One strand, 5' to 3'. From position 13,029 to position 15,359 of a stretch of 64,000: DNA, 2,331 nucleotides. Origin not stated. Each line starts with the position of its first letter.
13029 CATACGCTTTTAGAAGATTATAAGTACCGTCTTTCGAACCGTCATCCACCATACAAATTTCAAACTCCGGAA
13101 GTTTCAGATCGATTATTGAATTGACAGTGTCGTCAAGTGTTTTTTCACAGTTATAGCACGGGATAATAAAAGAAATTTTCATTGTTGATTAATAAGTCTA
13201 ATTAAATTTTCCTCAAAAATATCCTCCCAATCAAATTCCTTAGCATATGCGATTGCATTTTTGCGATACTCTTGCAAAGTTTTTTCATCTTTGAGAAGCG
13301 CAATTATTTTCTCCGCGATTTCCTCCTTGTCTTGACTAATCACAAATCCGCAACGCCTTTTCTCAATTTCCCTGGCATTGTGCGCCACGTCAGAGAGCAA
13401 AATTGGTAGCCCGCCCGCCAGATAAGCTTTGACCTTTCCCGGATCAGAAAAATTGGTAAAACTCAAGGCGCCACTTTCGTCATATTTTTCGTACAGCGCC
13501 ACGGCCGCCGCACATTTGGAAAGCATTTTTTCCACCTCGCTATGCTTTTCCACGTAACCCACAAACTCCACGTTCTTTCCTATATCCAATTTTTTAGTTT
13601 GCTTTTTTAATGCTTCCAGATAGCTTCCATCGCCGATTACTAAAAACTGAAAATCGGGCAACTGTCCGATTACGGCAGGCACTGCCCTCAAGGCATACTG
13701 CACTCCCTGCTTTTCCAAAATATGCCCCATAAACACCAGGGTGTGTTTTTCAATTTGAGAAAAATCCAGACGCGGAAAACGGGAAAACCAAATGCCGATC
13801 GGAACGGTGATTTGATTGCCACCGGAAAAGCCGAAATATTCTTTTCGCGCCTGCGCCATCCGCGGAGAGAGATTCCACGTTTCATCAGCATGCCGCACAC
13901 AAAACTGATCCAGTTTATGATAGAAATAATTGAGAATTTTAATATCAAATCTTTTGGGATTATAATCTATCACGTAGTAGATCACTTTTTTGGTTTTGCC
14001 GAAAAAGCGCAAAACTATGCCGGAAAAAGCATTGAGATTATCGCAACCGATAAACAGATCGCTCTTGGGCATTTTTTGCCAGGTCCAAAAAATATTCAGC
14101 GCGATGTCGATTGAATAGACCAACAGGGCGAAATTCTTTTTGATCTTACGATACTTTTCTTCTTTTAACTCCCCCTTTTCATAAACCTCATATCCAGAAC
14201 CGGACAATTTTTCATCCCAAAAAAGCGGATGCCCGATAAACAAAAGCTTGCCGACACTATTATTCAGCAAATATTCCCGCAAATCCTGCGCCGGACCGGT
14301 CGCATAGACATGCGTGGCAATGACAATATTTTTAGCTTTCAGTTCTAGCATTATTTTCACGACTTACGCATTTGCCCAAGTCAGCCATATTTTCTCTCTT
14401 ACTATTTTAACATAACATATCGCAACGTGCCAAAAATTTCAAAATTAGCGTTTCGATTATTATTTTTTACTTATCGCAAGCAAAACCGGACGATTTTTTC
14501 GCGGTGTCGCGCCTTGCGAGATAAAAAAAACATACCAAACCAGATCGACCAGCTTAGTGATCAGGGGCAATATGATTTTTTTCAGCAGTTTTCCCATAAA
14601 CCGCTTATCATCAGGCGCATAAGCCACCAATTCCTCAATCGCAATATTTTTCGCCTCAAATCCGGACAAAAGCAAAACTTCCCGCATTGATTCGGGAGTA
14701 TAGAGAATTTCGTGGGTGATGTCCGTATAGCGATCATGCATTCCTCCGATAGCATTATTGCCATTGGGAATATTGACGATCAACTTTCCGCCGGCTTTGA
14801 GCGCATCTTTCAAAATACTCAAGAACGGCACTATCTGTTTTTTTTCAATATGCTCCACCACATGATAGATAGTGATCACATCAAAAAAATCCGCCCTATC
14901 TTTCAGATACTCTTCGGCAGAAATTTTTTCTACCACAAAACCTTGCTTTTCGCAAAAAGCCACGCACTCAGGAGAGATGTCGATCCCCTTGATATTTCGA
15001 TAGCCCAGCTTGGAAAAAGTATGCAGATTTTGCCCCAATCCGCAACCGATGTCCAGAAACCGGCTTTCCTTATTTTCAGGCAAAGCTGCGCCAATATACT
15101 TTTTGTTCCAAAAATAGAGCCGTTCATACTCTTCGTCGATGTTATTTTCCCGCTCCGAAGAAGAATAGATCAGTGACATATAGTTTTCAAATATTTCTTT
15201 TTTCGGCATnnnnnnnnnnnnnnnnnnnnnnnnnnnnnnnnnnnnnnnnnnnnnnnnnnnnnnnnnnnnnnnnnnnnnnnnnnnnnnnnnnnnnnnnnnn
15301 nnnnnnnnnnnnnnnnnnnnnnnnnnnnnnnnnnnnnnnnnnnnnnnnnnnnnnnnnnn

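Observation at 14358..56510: Novel dispersed palindromic intergenic element family (six copies, all same orientation)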

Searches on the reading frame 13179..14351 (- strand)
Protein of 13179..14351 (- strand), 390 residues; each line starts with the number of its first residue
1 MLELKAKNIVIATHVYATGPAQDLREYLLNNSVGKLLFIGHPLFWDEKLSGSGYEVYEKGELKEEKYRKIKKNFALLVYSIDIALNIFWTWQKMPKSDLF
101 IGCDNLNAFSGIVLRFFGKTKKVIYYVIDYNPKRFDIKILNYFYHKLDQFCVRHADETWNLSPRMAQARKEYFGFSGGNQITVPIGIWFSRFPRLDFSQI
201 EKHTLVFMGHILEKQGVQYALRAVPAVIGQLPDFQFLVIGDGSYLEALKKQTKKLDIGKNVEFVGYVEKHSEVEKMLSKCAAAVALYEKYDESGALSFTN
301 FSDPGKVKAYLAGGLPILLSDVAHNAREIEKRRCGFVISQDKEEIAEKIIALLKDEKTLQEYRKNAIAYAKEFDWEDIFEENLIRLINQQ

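Call 7: search_protein_families(library=ncbifam, proteins=[window:13179-14351:-])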
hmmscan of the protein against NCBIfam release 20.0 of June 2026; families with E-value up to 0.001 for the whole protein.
window:13179-14351:- (390 aa): 20 families
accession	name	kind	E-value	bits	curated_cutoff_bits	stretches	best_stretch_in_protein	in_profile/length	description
TIGR04063.1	stp3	hypoth_equivalog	2.8e-14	52.8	442.05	1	201-376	212-382/397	TIGR04063 family PEP-CTERM/XrtA system glycosyltransferase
NF047880.1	glyco_SdgA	exception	3.9e-14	52.1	800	1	183-379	296-480/488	serine-aspartate repeat adhesin O-glycosyltransferase SdgA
NF046085.1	XrtY_assoc_Gly1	equivalog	5e-12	45.4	400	1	200-377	207-372/387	XrtY-associated glycosyltransferase XYAG1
NF038295.1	EPS_HpsP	equivalog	5.8e-12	45.3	550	1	201-381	206-379/388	hormogonium polysaccharide biosynthesis glycosyltransferase HpsP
NF041010.1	glycosy_Agl16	equivalog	4.2e-10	39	575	1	202-379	179-341/352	glycosylation protein Agl16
NF050056.1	ProtGlycPglH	equivalog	2.6e-09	36.6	600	1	199-273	175-249/354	GalNAc-alpha-(1->4)-GalNAc-alpha-(1->3)-diNAcBac-PP-undecaprenol alpha-1,4-N-acetyl-D-galactosaminyltransferase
TIGR03999.1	thiol_BshA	equivalog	1.6e-08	33.9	273.7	1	233-380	229-364/375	N-acetyl-alpha-D-glucosaminyl L-malate synthase BshA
TIGR04157.1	glyco_rSAM_CFB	subfamily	3.1e-08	33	400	1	201-270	226-292/406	TIGR04157 family glycosyltransferase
NF007326.0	PRK09814.2-3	equivalog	1.1e-06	28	420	1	297-368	257-325/349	beta-1,6-galactofuranosyltransferase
TIGR03449.1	mycothiol_MshA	equivalog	1.4e-06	27.5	462.5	1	201-379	219-393/406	D-inositol-3-phosphate glycosyltransferase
NF007640.0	PRK10307.1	subfamily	3.5e-06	26.2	276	1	202-378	229-396/411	WcaI family glycosyltransferase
NF049988.1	MGlcDAGSynMgs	equivalog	1.3e-05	24.7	400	1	227-375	238-373/398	alpha-monoglucosyldiacylglycerol synthase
NF007325.0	PRK09814.1-4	equivalog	1.3e-05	24.6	491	1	231-356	178-302/337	sugar transferase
NF047676.1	TeichurnBiosyTuaH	equivalog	4.6e-05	22.5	550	1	199-381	211-379/384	teichuronic acid biosynthesis protein TuaH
TIGR04047.1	MSMEG_0565_glyc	hypoth_equivalog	8.9e-05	21.7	259.85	1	206-377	197-362/373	MSMEG_0565 family glycosyltransferase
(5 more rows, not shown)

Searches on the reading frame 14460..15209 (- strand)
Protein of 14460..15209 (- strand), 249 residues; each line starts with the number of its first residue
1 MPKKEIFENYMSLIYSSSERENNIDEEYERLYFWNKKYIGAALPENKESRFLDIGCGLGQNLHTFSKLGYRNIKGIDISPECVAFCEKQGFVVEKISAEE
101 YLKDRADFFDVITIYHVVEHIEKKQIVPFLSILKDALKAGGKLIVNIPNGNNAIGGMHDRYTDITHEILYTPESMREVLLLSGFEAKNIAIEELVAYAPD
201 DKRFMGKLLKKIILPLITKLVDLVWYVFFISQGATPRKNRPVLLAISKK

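Call 7: search_protein_families(library=ncbifam, proteins=[window:14460-15209:-])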
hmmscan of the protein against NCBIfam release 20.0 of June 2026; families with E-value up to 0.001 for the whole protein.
window:14460-15209:- (249 aa): 13 families
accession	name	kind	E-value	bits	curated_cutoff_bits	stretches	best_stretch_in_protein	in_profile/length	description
TIGR01983.1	UbiG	equivalog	9.4e-11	41.4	102.95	1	44-147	46-153/228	bifunctional 2-polyprenyl-6-hydroxyphenol methylase/3-demethylubiquinol 3-O-methyltransferase UbiG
TIGR02081.1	metW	equivalog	4.3e-09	36.2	189.5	1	47-149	13-111/194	methionine biosynthesis protein MetW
NF043040.1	corrin_prot_MT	hypoth_equivalog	5.1e-07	29.3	180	1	46-145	40-147/216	corrinoid protein-associated methyltransferase CpaM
NF008686.0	PRK11705.1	equivalog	8.9e-07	28.3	400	1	46-146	166-266/383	cyclopropane fatty acyl phospholipid synthase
TIGR00452.1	TIGR00452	equivalog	1.8e-06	27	275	1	23-172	95-248/316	tRNA 5-methoxyuridine(34)/uridine 5-oxyacetic acid(34) synthase CmoB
NF004851.0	PRK06202.1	equivalog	4.7e-06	26.2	243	1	41-131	54-152/237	hypothetical protein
TIGR04345.1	ovoA_Cterm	equivalog_domain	2.2e-05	24.1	170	0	37-84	31-77/242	putative 4-mercaptohistidine N1-methyltransferase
NF011650.0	PRK15068.1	equivalog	4.2e-05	22.6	209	1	23-162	100-245/324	tRNA 5-methoxyuridine(34)/uridine 5-oxyacetic acid(34) synthase CmoB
TIGR01934.1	MenG_MenH_UbiE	subfamily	0.00012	21.4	158.35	1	33-91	26-83/223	ubiquinone/menaquinone biosynthesis methyltransferase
NF045667.1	MTase_DVU1556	equivalog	0.00015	21.3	155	1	46-145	21-119/213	DVU_1556 family methyltransferase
TIGR04074.1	bacter_Hen1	equivalog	0.00017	20.3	340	1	20-150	255-396/462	3' terminal RNA ribose 2'-O-methyltransferase Hen1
TIGR02021.1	BchM-ChlM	equivalog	0.00028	20.4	158.9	1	44-131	49-141/218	magnesium protoporphyrin IX methyltransferase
NF008992.0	PRK12335.1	equivalog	0.00078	18.7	303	0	41-145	116-224/289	SAM-dependent methyltransferase TehB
